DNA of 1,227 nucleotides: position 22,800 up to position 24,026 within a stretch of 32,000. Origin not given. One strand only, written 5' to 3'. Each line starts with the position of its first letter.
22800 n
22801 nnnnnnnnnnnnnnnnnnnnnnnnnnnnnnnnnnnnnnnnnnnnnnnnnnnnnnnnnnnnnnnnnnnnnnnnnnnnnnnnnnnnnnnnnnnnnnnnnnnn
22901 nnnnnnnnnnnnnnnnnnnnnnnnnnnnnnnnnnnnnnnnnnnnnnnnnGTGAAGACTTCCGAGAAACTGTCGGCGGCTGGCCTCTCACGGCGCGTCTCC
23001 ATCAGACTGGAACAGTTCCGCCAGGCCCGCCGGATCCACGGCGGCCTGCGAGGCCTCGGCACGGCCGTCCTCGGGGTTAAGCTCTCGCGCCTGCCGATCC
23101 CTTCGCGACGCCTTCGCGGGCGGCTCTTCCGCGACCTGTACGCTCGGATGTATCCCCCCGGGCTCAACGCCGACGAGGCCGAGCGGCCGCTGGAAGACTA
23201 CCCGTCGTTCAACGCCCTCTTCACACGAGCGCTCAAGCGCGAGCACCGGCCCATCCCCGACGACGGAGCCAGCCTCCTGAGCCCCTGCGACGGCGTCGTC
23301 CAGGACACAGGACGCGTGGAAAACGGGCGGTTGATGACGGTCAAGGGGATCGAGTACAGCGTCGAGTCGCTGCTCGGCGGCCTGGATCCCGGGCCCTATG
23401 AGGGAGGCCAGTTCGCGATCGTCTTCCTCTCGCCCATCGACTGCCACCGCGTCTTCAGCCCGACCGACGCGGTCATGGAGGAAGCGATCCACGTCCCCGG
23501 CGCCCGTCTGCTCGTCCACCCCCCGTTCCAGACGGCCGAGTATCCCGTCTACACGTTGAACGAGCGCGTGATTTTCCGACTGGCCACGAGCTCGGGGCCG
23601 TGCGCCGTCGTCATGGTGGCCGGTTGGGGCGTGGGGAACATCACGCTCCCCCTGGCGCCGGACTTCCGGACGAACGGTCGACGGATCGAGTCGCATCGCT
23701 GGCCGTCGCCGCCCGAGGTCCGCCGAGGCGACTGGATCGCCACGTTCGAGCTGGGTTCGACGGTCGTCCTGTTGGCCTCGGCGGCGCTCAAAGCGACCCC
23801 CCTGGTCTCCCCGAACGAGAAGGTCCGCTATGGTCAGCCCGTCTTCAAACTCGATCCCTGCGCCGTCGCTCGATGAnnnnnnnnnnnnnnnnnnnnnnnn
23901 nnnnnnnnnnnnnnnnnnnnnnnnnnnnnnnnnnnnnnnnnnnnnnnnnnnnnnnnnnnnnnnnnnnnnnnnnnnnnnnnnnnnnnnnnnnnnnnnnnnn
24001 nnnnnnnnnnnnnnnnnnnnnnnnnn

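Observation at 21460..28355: Five-gene, translationally coupled operon (GMC flavoenzyme / PS-decarboxylase / VAO-type flavoenzyme / tandem aminotransferase / Mpo1-like membrane protein): candidate undescribed lipid- or amine-tailoring pathway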

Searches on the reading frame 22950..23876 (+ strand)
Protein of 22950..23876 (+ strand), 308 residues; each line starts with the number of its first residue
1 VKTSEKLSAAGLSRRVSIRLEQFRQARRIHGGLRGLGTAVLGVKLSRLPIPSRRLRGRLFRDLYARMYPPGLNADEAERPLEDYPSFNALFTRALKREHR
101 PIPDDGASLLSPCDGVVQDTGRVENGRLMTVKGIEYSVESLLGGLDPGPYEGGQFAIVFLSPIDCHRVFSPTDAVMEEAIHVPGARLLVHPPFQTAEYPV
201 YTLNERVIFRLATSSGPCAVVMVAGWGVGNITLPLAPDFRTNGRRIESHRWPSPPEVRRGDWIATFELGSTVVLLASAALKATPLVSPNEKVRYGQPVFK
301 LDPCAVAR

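Call 5: search_protein_families(library=pfam, proteins=[window:22950-23876:+], max_evalue=0.01)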
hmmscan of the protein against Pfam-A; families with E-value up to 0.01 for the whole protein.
window:22950-23876:+ (308 aa): 1 family
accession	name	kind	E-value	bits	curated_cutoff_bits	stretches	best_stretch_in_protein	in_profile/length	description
PF02666.20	PS_Dcarbxylase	-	5.9e-46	157.1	22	1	87-299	1-197/198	Phosphatidylserine decarboxylase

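Call 6: search_protein_families(library=ncbifam, proteins=[window:22950-23876:+], max_evalue=0.01)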
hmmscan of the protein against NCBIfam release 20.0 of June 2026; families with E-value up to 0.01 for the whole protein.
window:22950-23876:+ (308 aa): 8 families
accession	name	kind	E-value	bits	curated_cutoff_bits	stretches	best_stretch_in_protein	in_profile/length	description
TIGR00163.1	PS_decarb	equivalog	8.2e-44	149.5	111.75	1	75-297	2-238/243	archaetidylserine decarboxylase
NF003038.0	PRK03934.1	equivalog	1.9e-38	131.9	285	1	79-298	43-263/267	phosphatidylserine decarboxylase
NF002853.0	PRK03140.1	equivalog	2.5e-33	115.5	307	1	62-296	36-253/262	phosphatidylserine decarboxylase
NF001941.0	PRK00723.1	equivalog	8.5e-22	77.8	371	1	72-232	71-233/297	phosphatidylserine decarboxylase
NF003683.0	PRK05305.2-3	equivalog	5.5e-08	32.4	244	1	158-296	81-197/204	phosphatidylserine decarboxylase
NF003685.0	PRK05305.2-5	equivalog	1e-06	28.2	183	1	99-226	46-135/198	phosphatidylserine decarboxylase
TIGR00164.2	AS_decarb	equivalog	4.3e-06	26.1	230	1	98-226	42-153/215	archaetidylserine decarboxylase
NF038088.1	anchor_synt_D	exception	0.0016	18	240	0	158-298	75-191/194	protein sorting system archaetidylserine decarboxylase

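Call 68: search_solved_structures(query=window:22950-23876:+, max_evalue=0.001, show_alignments=2)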
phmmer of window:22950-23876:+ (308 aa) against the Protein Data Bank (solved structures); distinct sequences matched with E-value up to 0.001: 2.
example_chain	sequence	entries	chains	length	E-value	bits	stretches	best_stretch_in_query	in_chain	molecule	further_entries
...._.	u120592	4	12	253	1.4e-26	96.7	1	58-240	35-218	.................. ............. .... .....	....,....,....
6l06_A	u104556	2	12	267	1.6e-26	96.4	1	58-240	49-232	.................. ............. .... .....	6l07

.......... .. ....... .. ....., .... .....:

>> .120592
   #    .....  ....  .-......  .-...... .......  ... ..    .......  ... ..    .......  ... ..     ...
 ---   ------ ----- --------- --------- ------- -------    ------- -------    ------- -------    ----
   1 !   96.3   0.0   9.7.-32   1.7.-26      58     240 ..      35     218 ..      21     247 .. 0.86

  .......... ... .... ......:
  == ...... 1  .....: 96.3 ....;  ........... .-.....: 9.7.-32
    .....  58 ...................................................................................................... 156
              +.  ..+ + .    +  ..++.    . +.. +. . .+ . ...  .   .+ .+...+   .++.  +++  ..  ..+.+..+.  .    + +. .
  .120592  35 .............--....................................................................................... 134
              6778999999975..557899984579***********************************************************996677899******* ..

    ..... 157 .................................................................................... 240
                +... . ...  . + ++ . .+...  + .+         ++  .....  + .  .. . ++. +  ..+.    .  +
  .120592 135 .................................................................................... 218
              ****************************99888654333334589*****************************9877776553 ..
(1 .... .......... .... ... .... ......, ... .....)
